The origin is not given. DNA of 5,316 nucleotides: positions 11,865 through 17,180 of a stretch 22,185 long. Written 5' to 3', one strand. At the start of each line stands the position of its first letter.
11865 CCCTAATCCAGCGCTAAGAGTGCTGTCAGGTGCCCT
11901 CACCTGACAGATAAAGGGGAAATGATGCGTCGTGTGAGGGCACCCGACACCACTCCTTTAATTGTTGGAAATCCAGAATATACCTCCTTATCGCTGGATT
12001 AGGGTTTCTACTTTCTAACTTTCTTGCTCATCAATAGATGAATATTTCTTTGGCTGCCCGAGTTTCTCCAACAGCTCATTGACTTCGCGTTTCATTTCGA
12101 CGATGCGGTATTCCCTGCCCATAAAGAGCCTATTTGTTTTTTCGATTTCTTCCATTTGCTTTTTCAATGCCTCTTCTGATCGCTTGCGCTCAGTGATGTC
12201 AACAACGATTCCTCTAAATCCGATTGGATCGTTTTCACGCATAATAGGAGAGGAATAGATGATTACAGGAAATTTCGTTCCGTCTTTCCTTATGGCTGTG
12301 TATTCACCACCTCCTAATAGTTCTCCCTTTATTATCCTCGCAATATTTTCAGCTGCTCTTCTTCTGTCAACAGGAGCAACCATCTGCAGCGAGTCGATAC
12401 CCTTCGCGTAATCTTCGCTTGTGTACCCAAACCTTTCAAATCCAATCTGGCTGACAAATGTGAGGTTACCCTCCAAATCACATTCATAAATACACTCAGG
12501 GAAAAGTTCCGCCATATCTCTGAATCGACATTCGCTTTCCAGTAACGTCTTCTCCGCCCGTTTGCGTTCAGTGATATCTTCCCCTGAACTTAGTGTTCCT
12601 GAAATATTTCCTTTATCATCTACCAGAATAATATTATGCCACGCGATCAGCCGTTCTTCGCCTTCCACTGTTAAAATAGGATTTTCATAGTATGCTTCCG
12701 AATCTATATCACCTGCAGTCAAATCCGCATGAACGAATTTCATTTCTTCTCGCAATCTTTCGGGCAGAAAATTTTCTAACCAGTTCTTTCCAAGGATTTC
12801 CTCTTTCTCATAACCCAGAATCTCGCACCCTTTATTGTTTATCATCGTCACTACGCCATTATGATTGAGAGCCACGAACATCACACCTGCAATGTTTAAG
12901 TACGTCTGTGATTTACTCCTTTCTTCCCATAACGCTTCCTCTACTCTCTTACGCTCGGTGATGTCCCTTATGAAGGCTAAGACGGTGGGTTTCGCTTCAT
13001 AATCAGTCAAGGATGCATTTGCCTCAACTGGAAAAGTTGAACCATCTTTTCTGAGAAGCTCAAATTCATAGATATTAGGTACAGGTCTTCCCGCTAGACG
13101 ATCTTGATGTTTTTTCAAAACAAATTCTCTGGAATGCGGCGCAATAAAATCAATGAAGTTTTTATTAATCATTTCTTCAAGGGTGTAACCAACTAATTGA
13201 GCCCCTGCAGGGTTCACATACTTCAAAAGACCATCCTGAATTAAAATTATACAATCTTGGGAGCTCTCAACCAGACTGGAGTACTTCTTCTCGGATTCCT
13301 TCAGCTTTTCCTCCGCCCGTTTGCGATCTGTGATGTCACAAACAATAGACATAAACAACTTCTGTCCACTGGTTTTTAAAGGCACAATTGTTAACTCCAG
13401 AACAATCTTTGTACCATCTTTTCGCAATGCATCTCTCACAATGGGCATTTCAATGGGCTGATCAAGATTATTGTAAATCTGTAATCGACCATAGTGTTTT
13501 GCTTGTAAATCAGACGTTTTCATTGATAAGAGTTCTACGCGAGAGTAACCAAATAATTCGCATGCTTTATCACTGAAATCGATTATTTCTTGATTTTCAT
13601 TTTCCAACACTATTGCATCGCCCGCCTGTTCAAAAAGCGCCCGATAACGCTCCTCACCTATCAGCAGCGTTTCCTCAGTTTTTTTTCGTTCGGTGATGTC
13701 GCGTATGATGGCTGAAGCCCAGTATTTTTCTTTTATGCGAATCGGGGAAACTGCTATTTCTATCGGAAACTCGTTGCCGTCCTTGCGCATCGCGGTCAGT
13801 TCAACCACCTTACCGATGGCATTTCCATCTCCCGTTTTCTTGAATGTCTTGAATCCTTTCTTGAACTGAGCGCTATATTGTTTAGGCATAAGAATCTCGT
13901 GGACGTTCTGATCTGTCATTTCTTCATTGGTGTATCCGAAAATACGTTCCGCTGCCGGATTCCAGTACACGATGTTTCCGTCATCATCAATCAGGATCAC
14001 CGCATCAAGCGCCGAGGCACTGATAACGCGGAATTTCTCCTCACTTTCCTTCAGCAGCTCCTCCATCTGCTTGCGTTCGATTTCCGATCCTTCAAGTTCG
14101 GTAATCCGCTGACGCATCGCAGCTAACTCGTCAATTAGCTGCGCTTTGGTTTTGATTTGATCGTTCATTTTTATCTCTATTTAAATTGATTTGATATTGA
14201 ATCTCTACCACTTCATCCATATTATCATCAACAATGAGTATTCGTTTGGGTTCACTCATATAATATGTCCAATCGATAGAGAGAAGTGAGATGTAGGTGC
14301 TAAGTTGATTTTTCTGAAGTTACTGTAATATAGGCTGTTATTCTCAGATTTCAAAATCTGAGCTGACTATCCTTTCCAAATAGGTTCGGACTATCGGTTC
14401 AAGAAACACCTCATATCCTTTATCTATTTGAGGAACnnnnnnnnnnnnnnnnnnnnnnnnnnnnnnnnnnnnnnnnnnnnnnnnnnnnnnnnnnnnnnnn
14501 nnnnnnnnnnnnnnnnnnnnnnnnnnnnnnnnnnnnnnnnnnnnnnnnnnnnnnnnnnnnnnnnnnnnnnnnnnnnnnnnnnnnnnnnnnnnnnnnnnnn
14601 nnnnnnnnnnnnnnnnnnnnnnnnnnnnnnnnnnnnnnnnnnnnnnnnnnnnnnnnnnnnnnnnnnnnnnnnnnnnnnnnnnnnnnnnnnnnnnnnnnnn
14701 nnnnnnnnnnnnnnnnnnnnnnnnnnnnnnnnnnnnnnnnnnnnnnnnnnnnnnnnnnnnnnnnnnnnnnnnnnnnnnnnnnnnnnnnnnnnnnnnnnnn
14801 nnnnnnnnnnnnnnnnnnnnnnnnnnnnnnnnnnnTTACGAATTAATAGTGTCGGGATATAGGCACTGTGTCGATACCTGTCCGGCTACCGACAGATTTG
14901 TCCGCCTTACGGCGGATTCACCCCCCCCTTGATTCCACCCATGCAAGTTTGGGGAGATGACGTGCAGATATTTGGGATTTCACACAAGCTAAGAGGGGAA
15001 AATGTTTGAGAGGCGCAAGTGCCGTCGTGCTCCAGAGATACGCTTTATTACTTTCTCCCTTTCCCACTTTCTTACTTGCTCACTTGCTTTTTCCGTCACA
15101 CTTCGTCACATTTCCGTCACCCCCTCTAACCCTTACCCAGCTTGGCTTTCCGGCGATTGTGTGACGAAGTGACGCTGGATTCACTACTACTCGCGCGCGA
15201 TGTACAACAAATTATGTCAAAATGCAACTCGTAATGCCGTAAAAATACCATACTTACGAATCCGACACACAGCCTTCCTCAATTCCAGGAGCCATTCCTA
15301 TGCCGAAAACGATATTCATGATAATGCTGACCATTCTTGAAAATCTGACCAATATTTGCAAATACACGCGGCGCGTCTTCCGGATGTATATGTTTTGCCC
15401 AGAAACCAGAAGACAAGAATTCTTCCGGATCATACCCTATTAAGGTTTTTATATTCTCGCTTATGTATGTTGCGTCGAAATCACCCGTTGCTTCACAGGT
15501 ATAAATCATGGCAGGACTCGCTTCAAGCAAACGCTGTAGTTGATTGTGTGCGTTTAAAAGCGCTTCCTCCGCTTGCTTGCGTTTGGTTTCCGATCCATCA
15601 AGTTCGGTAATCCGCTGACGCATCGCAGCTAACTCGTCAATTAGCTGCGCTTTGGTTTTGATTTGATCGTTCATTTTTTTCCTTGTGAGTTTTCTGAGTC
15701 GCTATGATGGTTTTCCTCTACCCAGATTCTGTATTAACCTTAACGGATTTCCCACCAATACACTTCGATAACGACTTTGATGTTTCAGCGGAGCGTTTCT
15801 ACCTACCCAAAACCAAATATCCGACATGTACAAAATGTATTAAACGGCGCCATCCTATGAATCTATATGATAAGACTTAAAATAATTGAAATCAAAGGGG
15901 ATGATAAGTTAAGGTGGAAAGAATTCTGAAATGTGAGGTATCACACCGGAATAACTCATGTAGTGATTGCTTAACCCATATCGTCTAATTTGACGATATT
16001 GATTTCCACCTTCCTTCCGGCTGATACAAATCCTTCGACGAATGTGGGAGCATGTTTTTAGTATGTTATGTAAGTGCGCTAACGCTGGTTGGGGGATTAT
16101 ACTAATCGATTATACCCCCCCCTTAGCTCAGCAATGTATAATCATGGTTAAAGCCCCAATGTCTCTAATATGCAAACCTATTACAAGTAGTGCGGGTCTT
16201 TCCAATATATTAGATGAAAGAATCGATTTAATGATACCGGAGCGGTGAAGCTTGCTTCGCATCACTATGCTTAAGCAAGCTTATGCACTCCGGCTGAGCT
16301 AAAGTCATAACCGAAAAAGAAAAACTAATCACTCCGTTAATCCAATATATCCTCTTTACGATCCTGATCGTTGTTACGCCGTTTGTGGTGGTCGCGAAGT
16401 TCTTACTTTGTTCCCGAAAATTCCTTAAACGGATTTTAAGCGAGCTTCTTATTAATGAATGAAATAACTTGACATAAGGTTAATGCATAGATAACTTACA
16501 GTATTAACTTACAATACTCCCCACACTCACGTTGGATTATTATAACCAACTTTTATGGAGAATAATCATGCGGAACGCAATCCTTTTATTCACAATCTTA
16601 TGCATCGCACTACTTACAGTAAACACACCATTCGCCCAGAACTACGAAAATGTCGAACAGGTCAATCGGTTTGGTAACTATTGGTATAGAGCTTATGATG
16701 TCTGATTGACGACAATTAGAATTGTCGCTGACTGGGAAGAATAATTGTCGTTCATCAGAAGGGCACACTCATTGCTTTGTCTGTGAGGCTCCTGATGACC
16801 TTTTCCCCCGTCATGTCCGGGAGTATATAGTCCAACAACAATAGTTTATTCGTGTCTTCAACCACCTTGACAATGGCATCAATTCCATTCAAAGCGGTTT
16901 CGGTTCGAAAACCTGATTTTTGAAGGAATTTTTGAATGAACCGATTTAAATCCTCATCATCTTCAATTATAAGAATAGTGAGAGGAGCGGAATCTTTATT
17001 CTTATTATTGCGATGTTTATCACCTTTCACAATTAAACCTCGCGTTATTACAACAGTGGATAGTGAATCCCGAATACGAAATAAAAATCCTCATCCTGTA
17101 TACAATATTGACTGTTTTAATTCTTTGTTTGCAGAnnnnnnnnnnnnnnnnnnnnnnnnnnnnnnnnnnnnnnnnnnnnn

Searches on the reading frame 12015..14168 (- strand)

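Call 19: search_protein_families(library=pfam, proteins=[window:12015-14168:-])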
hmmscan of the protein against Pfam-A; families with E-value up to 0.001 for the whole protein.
window:12015-14168:- (717 aa): 7 families
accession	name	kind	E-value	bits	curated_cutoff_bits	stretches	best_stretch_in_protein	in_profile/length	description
PF13426.13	PAS_9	-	1.1e-66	222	27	5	55-160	2-103/103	PAS domain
PF00989.32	PAS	-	1.9e-52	176.5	22.6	4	45-148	2-101/113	PAS fold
PF08448.16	PAS_4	-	2.3e-38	131.2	23.1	4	429-537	6-110/110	PAS fold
PF08447.18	PAS_3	-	2.3e-37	127.5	25.6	4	317-395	3-83/89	PAS fold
PF13188.13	PAS_8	-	9.7e-36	120.9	21.8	3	44-91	1-45/65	PAS domain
PF24820.1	Diguanyl_cycl_sensor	-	6.4e-18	65.1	28.1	2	430-476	9-53/109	Diguanylate cyclase-like sensor domain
PF12860.13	PAS_7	-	6e-05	23.6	27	0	56-99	7-51/115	PAS fold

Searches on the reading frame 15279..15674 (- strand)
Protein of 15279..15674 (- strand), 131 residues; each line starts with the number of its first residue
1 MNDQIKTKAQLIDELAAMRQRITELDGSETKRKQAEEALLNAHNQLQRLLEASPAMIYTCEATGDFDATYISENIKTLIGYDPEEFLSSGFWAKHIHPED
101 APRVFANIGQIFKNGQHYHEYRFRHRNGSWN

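Call 19: search_protein_families(library=pfam, proteins=[window:15279-15674:-])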
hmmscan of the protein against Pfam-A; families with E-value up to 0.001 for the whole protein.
window:15279-15674:- (131 aa): 1 family
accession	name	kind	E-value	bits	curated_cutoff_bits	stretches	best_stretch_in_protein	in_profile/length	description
PF08447.18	PAS_3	-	1.1e-18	67.6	25.6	1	69-130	2-65/89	PAS fold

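Call 69: find_encoding_contigs(protein=window:15279-15674:-, flank=10000, max_places=10)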
Protein window:15279-15674:- (131 aa): 3 contigs read that carry it; 2 places shown.
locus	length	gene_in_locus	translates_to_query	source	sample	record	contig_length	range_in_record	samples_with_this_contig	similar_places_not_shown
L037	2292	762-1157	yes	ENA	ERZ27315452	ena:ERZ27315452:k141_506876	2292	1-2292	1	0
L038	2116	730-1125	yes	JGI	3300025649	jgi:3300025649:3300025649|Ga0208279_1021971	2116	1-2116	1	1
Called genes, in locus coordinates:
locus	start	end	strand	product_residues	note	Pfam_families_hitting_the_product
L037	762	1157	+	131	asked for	PF08447:PAS_3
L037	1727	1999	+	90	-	-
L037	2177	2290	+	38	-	?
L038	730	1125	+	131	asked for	PF08447:PAS_3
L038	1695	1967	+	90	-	-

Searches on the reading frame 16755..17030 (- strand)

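Call 19: search_protein_families(library=pfam, proteins=[window:16755-17030:-])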
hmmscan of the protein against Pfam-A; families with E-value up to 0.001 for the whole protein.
window:16755-17030:- (91 aa): 1 family
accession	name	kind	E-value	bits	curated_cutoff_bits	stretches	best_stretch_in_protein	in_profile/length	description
PF00072.30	Response_reg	-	1.8e-10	41.4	30.2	1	19-90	1-72/111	Response regulator receiver domain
